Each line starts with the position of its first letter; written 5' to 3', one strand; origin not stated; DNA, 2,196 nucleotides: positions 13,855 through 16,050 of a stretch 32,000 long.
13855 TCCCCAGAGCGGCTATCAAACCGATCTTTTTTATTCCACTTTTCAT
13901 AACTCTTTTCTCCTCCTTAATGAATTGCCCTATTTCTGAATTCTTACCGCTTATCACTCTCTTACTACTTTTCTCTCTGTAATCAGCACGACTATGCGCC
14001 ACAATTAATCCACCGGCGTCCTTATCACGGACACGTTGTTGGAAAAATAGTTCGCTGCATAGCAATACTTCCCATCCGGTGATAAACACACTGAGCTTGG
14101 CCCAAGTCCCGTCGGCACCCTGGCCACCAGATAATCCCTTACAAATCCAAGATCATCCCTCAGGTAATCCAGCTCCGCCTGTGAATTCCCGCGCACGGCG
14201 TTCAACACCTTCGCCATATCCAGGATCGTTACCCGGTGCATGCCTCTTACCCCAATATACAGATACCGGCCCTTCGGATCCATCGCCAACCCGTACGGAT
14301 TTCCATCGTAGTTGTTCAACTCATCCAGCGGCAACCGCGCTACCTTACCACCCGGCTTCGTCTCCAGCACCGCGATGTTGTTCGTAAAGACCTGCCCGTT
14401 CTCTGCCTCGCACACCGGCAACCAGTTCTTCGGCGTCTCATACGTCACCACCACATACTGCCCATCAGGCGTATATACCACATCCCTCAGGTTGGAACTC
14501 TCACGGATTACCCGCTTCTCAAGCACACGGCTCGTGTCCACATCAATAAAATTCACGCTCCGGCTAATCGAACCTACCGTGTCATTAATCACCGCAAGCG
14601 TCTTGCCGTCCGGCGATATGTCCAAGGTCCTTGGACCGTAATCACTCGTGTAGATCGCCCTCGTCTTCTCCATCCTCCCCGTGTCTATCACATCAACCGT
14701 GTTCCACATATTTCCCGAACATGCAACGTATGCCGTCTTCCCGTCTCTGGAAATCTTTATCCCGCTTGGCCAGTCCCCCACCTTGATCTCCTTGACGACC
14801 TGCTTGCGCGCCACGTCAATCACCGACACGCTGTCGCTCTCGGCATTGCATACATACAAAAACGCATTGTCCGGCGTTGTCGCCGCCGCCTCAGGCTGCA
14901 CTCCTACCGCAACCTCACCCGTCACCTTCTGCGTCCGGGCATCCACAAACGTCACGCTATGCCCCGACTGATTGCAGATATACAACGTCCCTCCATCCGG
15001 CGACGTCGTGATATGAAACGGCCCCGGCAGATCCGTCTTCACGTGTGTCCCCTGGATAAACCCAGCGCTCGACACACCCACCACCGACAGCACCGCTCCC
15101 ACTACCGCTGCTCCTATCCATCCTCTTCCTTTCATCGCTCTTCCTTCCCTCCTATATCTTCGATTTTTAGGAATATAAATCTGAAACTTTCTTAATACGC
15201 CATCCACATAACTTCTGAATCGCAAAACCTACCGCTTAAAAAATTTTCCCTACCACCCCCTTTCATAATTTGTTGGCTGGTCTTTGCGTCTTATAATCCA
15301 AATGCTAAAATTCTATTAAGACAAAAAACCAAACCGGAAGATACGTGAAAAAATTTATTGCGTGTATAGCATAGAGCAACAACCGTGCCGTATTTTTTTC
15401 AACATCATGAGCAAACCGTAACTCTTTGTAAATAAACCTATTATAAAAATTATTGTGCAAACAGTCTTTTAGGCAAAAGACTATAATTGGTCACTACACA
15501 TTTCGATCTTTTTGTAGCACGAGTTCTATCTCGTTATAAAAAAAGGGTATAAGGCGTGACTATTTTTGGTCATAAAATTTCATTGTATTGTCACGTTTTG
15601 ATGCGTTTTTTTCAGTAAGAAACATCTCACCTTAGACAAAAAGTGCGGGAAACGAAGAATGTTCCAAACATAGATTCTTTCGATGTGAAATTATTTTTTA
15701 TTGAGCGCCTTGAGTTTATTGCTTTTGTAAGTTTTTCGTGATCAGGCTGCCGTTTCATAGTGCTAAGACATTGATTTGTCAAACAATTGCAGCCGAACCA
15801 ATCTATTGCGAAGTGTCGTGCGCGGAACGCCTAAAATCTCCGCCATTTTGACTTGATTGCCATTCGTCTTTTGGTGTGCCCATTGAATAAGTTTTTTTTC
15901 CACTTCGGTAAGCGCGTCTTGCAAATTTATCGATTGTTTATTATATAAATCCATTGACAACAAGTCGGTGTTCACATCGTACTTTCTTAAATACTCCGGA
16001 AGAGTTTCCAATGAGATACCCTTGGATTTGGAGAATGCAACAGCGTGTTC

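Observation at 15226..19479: Near-consensus sigma-54 promoter and a dedicated kinase/NtrC-type activator immediately upstream of hydrazine synthase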

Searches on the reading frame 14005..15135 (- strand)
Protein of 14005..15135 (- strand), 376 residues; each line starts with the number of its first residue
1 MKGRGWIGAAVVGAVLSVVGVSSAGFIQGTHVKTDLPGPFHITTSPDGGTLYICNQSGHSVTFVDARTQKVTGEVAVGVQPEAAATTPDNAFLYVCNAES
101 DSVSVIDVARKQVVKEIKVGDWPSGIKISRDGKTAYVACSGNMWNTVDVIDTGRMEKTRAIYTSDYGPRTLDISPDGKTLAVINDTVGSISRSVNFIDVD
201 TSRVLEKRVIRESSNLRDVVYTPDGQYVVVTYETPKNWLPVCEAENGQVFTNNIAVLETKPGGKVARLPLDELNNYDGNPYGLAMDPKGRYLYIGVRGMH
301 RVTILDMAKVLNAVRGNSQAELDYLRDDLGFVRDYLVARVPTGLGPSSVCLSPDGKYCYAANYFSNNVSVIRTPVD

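Call 7: search_protein_families(library=pfam, proteins=[window:14005-15135:-])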
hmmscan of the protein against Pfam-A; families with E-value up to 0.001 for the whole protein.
window:14005-15135:- (376 aa): 12 families
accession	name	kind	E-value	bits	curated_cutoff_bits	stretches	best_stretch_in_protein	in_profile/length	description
PF10282.15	Lactonase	-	3e-19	69.9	21.7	2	121-189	244-314/344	Lactonase, 7-bladed beta-propeller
PF25174.1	Beta-prop_THOC3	-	2.8e-17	63.1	305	1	40-184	92-232/272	THOC3 beta-propeller domain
PF23414.1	Beta-prop_EML_2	-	8.9e-11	42.1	90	2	85-233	5-144/266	Echinoderm microtubule-associated protein second beta-propeller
PF21783.3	YNCE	-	4.3e-10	39.9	27.1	1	39-208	158-322/339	YNCE-like beta-propeller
PF02239.22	Cytochrom_D1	-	2.3e-09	36.7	25.5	1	55-233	11-190/368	Cytochrome D1 heme domain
PF23393.2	Beta-prop_WDR90_POC16_2nd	-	2.8e-06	27.2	60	0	81-184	39-146/291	WDR90/POC16, second beta-propeller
PF08450.18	SGL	-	1.6e-05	25.1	26.3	0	63-179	88-190/246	SMP-30/Gluconolactonase/LRE-like region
PF23749.1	DUF7165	-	2.7e-05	23.6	26.7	1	99-186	40-127/442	Domain of unknown function (DUF7165)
PF07676.18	PD40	-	0.00033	21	20.9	0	173-181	16-24/38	WD40-like Beta Propeller Repeat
PF01436.27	NHL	-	0.00067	20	20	0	122-143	3-23/28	NHL repeat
PF01731.26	Arylesterase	-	0.0007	20.2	21.3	0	112-138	45-71/86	Arylesterase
PF04053.20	B-prop_COPA_B_2nd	-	0.00091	19.2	57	0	253-317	3-68/248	COPA/B second beta-propeller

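Call 9: find_homologous_proteins(query=window:14005-15135:-)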
Query window:14005-15135:- (376 aa): 1898 proteins with E <= 0.001 among 8000 candidates; the best 120 are listed.
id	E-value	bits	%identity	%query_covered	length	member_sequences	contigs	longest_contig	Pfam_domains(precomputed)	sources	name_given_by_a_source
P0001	4.1e-251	850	100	100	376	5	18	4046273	PF22494.4,PF23393.3,PF10282.16,PF25174.2,PF21783.3,PF02239.23,PF08450.19,PF23414.2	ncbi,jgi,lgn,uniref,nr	ncbi:MAG: beta-propeller fold lactonase family protein [Candidatus Brocadia sp.]|jgi:YVTN family bet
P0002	2.2e-239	812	95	100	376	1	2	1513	PF22494.4,PF23393.3,PF10282.16,PF25174.2,PF21783.3,PF02239.23,PF01436.28,PF07676.19,PF23749.2,PF08450.19,PF23414.2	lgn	-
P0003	1.2e-234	796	92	100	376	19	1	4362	PF22494.4,PF10282.16,PF25174.2,PF21783.3,PF02239.23,PF23749.2,PF23414.2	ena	-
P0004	5.1e-232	788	92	100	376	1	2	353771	PF22494.4,PF23393.3,PF10282.16,PF25174.2,PF21783.3,PF02239.23,PF23749.2,PF23414.2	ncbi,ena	-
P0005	8.1e-232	787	91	100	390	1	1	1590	PF22494.4,PF10282.16,PF25174.2,PF21783.3,PF02239.23,PF08450.19,PF23414.2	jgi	jgi:YVTN family beta-propeller protein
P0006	2.2e-230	782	91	100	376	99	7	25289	PF10282.16,PF25174.2,PF21783.3,PF02239.23,PF23749.2,PF23414.2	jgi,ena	jgi:YVTN family beta-propeller protein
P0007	1.5e-228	776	90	100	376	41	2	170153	PF22494.4,PF10282.16,PF25174.2,PF21783.3,PF02239.23,PF07676.19,PF08450.19,PF23414.2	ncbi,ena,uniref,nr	ncbi:hydrazine synthase subunit beta [Candidatus Brocadia sp. AMX2]|uniref:hydrazine synthase subuni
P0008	4.3e-228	775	90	100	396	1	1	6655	PF22494.4,PF10282.16,PF25174.2,PF21783.3,PF02239.23,PF23749.2,PF08450.19,PF23414.2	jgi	-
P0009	1.2e-227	773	90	100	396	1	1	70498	PF22494.4,PF23393.3,PF10282.16,PF25174.2,PF21783.3,PF02239.23,PF23749.2,PF08450.19,PF23414.2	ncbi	-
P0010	1.9e-227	773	90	100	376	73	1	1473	PF22494.4,PF10282.16,PF25174.2,PF21783.3,PF02239.23,PF08450.19,PF23414.2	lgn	-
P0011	4.8e-227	771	90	100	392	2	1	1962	PF22494.4,PF23393.3,PF10282.16,PF25174.2,PF21783.3,PF02239.23,PF23749.2,PF08450.19,PF23414.2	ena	-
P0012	5.0e-227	771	90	100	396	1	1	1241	PF22494.4,PF10282.16,PF25174.2,PF21783.3,PF02239.23,PF08450.19,PF23414.2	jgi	-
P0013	2.0e-226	769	89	100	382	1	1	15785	PF22494.4,PF10282.16,PF25174.2,PF21783.3,PF02239.23,PF08450.19,PF23414.2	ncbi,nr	ncbi:MAG: beta-propeller fold lactonase family protein, partial [Candidatus Brocadiaceae bacterium]|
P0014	9.8e-226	767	90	100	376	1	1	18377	PF22494.4,PF10282.16,PF25174.2,PF21783.3,PF02239.23,PF08450.19,PF23414.2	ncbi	ncbi:MAG TPA: YncE family protein [Candidatus Brocadiaceae bacterium]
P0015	4.8e-224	761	89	100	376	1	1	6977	PF22494.4,PF10282.16,PF25174.2,PF24814.2,PF24807.2,PF21783.3,PF02239.23,PF08450.19,PF23414.2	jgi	jgi:YVTN family beta-propeller protein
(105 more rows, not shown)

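Call 12: find_related_loci(query=A1, collection=genome_contigs, flank=10000)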
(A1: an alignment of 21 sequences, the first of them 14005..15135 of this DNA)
Query A1 (376 aa) in genome_contigs; peptide patterns used: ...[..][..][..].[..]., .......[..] (x = any residue, [..] = any of these).
102 stretches matched a pattern; 66 encode a relative of the query (tblastn E <= 1e-3); 62 distinct loci.
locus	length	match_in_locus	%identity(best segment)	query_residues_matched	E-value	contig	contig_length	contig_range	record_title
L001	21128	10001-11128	92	1-376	0e+0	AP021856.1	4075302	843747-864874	Candidatus Brocadia pituitae DNA, complete genome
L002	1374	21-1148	92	1-376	0e+0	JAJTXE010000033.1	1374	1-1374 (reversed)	MAG: Candidatus Brocadia sp. isolate DTUAMX2 33-Genome30, whole genome shotgun sequence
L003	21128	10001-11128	92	1-376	0e+0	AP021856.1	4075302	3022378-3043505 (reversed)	Candidatus Brocadia pituitae DNA, complete genome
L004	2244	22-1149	91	1-376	0e+0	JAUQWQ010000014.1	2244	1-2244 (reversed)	MAG: Ignavibacteria bacterium isolate BIN7 contig_13884, whole genome shotgun sequence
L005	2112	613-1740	91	1-376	0e+0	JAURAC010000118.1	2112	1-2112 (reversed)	MAG: Candidatus Subterrananammoxibius californiae isolate Bin_309 NODE_177_length_2112_cov_11.252795, whole genome shotg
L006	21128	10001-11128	92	1-376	0e+0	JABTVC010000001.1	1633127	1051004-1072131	MAG: Planctomycetia bacterium isolate H5_AMX3 seq001, whole genome shotgun sequence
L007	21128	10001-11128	92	1-376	0e+0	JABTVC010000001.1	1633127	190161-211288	MAG: Planctomycetia bacterium isolate H5_AMX3 seq001, whole genome shotgun sequence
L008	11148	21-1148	89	1-376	0e+0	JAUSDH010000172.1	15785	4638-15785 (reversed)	MAG: Candidatus Brocadiaceae bacterium isolate E14_concoct.bin.99 E14_k141_1741750, whole genome shotgun sequence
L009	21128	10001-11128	90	1-376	0e+0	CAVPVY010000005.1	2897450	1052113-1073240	MAG: uncultured Planctomycetota bacterium isolate MFD09964.bin.1.59 genome assembly, contig: contig_4244, whole genome s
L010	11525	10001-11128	91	1-376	0e+0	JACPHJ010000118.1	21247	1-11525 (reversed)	MAG: Planctomycetota bacterium isolate NC_groundwater_411_Ag_B-0.1um_42_12 GD18-4_B1_scaffold_1067433, whole genome shot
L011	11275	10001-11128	89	1-376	0e+0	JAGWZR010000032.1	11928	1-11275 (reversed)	MAG: Planctomycetota bacterium isolate REEB58 contig-150_6893, whole genome shotgun sequence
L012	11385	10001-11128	90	1-376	0e+0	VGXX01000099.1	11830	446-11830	MAG: Planctomycetota bacterium isolate M_DeepCast_100m_m2_243 M_DeepCast_100m_m2_243_Ga0194119_10010949, whole genome sh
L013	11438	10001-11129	92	1-376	0e+0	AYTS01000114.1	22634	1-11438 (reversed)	MAG: Candidatus Brocadia carolinensis isolate 26THWARD NODE_54_length_22634_cov_18.799_ID_107, whole genome shotgun sequ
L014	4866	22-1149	87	1-376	0e+0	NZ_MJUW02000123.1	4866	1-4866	Candidatus Brocadia sapporoensis strain 40 NODE_2391_length_4866_cov_595.66, whole genome shotgun sequence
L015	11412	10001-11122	87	4-376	0e+0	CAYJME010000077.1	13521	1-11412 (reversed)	MAG TPA_asm: uncultured candidatus Brocadiaceae bacterium isolate ERP124720_co1_148 genome assembly, contig: NODE_5535_l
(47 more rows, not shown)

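Call 24: find_encoding_contigs(protein=window:14005-15135:-, flank=10000, max_places=10)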
Protein window:14005-15135:- (376 aa): 23 contigs read that carry it; 10 places shown.
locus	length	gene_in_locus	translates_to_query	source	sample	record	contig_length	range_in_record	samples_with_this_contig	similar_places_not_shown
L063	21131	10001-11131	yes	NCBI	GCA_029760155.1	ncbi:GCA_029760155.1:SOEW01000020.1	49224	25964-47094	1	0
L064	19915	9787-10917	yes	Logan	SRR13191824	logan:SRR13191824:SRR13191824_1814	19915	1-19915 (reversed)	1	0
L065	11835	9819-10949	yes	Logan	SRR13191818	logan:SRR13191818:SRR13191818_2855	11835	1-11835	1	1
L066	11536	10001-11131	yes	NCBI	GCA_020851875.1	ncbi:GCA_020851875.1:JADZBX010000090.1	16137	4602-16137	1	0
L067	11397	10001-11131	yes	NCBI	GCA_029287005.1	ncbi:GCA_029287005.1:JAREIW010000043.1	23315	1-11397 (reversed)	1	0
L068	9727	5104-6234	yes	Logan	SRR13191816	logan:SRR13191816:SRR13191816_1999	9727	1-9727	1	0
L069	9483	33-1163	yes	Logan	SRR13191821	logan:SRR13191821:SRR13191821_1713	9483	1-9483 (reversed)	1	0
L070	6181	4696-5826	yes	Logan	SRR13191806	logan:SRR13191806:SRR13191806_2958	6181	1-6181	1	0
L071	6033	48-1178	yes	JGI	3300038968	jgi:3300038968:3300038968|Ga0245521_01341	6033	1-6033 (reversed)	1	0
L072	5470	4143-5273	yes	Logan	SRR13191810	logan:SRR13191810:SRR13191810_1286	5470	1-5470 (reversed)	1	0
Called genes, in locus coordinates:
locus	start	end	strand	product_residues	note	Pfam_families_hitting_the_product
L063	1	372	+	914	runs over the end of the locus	PF02743:dCache_1, PF00672:HAMP, PF00989:PAS, PF13426:PAS_9, PF00989:PAS, PF08448:PAS_4, PF13426:PAS_9, PF08447:PAS_3, +4 more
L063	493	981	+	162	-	PF00072:Response_reg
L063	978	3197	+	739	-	PF00072:Response_reg, PF08447:PAS_3, PF00990:GGDEF, PF00563:EAL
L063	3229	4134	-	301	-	PF02899:Phage_int_SAM_1, PF00589:Phage_integrase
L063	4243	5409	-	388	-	-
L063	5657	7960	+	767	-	PF00672:HAMP, PF13188:PAS_8 (weak), PF13426:PAS_9, PF00512:HisKA, PF02518:HATPase_c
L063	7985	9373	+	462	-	PF00072:Response_reg, PF00158:Sigma54_activat, PF14532:Sigma54_activ_2, PF07728:AAA_5 (weak), PF25601:AAA_lid_14, PF02954:HTH_8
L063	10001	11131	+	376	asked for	PF08450:SGL (faint), PF10282:Lactonase (faint), PF21783:YNCE, PF23393:Beta-prop_WDR90_POC16_2nd (faint), PF25174:Beta-prop_THOC3, PF22494:choice_anch_I (faint), PF02239:Cytochrom_D1 (weak), PF23414:Beta-prop_EML_2 (weak)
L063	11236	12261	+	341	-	PF00034:Cytochrom_C (faint), PF03150:CCP_MauG (faint), PF13442:Cytochrome_CBB3 (faint)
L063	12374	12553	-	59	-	-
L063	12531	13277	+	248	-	-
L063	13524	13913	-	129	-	-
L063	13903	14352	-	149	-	-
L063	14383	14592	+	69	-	-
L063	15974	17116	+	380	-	PF00696:AA_kinase, PF01472:PUA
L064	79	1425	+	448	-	PF11638:DnaA_N, PF00308:Bac_DnaA, PF00004:AAA (faint), PF08299:Bac_DnaA_C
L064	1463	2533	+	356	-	PF01321:Creatinase_N, PF00557:Peptidase_M24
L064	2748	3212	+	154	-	PF00364:Biotin_lipoyl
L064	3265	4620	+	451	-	PF00289:Biotin_carb_N, PF02222:ATP-grasp, PF02786:CPSase_L_D2, PF07478:Dala_Dala_lig_C, PF08443:RimK (weak), PF02785:Biotin_carb_C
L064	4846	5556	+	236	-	PF13435:Cytochrome_C554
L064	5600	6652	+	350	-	PF14522:Cytochrome_C7 (faint), PF02085:Cytochrom_CIII (faint), PF14537:Cytochrom_c3_2 (faint), PF22113:Mtrc-MtrF_II-IV_dom (faint)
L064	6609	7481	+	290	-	-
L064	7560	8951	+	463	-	PF00072:Response_reg, PF00158:Sigma54_activat, PF14532:Sigma54_activ_2, PF07728:AAA_5, PF25601:AAA_lid_14, PF02954:HTH_8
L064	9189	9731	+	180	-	-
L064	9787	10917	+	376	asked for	PF08450:SGL (faint), PF10282:Lactonase (faint), PF21783:YNCE, PF23393:Beta-prop_WDR90_POC16_2nd (faint), PF25174:Beta-prop_THOC3, PF22494:choice_anch_I (faint), PF02239:Cytochrom_D1 (weak), PF23414:Beta-prop_EML_2 (weak)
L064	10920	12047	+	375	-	PF03150:CCP_MauG (faint), PF00034:Cytochrom_C (faint), PF13442:Cytochrome_CBB3 (faint)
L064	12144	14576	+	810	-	PF18582:HZS_alpha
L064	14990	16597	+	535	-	PF14522:Cytochrome_C7 (faint), PF13447:Multi-haem_cyto, PF22142:Hao_C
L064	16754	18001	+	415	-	PF00291:PALP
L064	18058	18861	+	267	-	PF00290:Trp_syntA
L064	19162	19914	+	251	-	?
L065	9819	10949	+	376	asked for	PF08450:SGL (faint), PF10282:Lactonase (faint), PF21783:YNCE, PF23393:Beta-prop_WDR90_POC16_2nd (faint), PF25174:Beta-prop_THOC3, PF22494:choice_anch_I (faint), PF02239:Cytochrom_D1 (weak), PF23414:Beta-prop_EML_2 (weak)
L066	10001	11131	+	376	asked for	PF08450:SGL (faint), PF10282:Lactonase (faint), PF21783:YNCE, PF23393:Beta-prop_WDR90_POC16_2nd (faint), PF25174:Beta-prop_THOC3, PF22494:choice_anch_I (faint), PF02239:Cytochrom_D1 (weak), PF23414:Beta-prop_EML_2 (weak)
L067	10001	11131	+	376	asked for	PF08450:SGL (faint), PF10282:Lactonase (faint), PF21783:YNCE, PF23393:Beta-prop_WDR90_POC16_2nd (faint), PF25174:Beta-prop_THOC3, PF22494:choice_anch_I (faint), PF02239:Cytochrom_D1 (weak), PF23414:Beta-prop_EML_2 (weak)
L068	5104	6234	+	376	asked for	PF08450:SGL (faint), PF10282:Lactonase (faint), PF21783:YNCE, PF23393:Beta-prop_WDR90_POC16_2nd (faint), PF25174:Beta-prop_THOC3, PF22494:choice_anch_I (faint), PF02239:Cytochrom_D1 (weak), PF23414:Beta-prop_EML_2 (weak)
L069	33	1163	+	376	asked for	PF08450:SGL (faint), PF10282:Lactonase (faint), PF21783:YNCE, PF23393:Beta-prop_WDR90_POC16_2nd (faint), PF25174:Beta-prop_THOC3, PF22494:choice_anch_I (faint), PF02239:Cytochrom_D1 (weak), PF23414:Beta-prop_EML_2 (weak)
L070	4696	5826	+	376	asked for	PF08450:SGL (faint), PF10282:Lactonase (faint), PF21783:YNCE, PF23393:Beta-prop_WDR90_POC16_2nd (faint), PF25174:Beta-prop_THOC3, PF22494:choice_anch_I (faint), PF02239:Cytochrom_D1 (weak), PF23414:Beta-prop_EML_2 (weak)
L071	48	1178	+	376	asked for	PF08450:SGL (faint), PF10282:Lactonase (faint), PF21783:YNCE, PF23393:Beta-prop_WDR90_POC16_2nd (faint), PF25174:Beta-prop_THOC3, PF22494:choice_anch_I (faint), PF02239:Cytochrom_D1 (weak), PF23414:Beta-prop_EML_2 (weak)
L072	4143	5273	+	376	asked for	PF08450:SGL (faint), PF10282:Lactonase (faint), PF21783:YNCE, PF23393:Beta-prop_WDR90_POC16_2nd (faint), PF25174:Beta-prop_THOC3, PF22494:choice_anch_I (faint), PF02239:Cytochrom_D1 (weak), PF23414:Beta-prop_EML_2 (weak)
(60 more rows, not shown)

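Call 44: search_protein_families(library=ncbifam, proteins=[L064:7560-8951:+, L064:9189-9731:+])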
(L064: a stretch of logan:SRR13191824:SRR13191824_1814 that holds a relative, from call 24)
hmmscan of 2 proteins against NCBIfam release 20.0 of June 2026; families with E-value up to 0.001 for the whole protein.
L064:7560-8951:+ (463 aa): 92 families (the best 25 are shown)
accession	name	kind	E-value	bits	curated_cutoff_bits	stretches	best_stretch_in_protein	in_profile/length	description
NF008469.0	PRK11361.1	equivalog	8e-135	450.1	714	1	3-461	5-456/461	acetoacetate metabolism transcriptional regulator AtoC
TIGR01818.1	ntrC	equivalog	2.9e-121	405.5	558.6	1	5-457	1-461/463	nitrogen regulation protein NR(I)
NF041552.1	TF_PrdR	equivalog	3.1e-113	379.1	795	1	129-460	252-577/577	sigma-54 dependent transcriptional regulator PrdR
TIGR02915.1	PEP_resp_reg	equivalog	7.6e-113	377.7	502.6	1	5-461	1-444/445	PEP-CTERM-box response regulator transcription factor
TIGR01817.1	nifA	equivalog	6.2e-112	375.1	528.85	1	128-461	182-529/534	nif-specific transcriptional activator NifA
NF041946.1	LuxO_transreg_Vib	equivalog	1.2e-104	350.6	800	1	27-459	20-460/463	quorum-sensing sigma-54 dependent transcriptional regulator LuxO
NF049963.1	RespRegFlgRCampy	domain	4.7e-103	345.3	750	1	5-459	3-427/429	fla regulon two-component system response regulator FlgR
NF007689.0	PRK10365.1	equivalog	9.7e-103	344.3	760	1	28-455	30-438/441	sigma-54-dependent response regulator transcription factor ZraR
NF003451.0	PRK05022.1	equivalog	5.7e-99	332.1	476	1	91-458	132-507/512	nitric oxide reductase transcriptional regulator NorR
NF008176.1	PRK10923.1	equivalog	6.1e-98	328.4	620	1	5-461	6-468/469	nitrogen regulation protein NR(I)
NF051870.1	NAssimRespRegNtrX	equivalog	1.2e-97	327.7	600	1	4-460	3-451/452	nitrogen assimilation response regulator NtrX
NF038308.1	RNA_repair_RtcR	equivalog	2.4e-96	323.7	650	1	114-460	152-517/530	RNA repair transcriptional activator RtcR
NF050807.1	TransRegFlbDCaul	equivalog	5.6e-94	315.5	750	1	140-459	116-438/454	sigma-54-dependent transcriptional regulator FlbD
NF011695.0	PRK15115.1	equivalog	2.2e-91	306.8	763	1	4-458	8-435/445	two-component system response regulator GlrR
TIGR02974.1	phageshock_pspF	equivalog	1.4e-90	304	443.55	1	144-459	1-336/336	phage shock protein operon transcriptional activator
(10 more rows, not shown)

L064:9189-9731:+ (180 aa): 0 families

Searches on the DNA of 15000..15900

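Call 32: search_rna_families(source=window, start=15000, end=15900, threshold=evalue, max_evalue=1)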
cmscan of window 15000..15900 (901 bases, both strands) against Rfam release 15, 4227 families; matches with E-value up to 1: 2.
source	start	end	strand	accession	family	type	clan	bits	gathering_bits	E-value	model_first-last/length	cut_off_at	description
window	15464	15644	+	RF03532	SQ2397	Cis-reg;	-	19.5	100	0.74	1-243/243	no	Cis-regulator of HTH transcription factor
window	15435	15549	+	RF02050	STnc470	Gene; sRNA;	-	13.6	80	0.77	1-226/226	no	Salmonella enterica sRNA STnc470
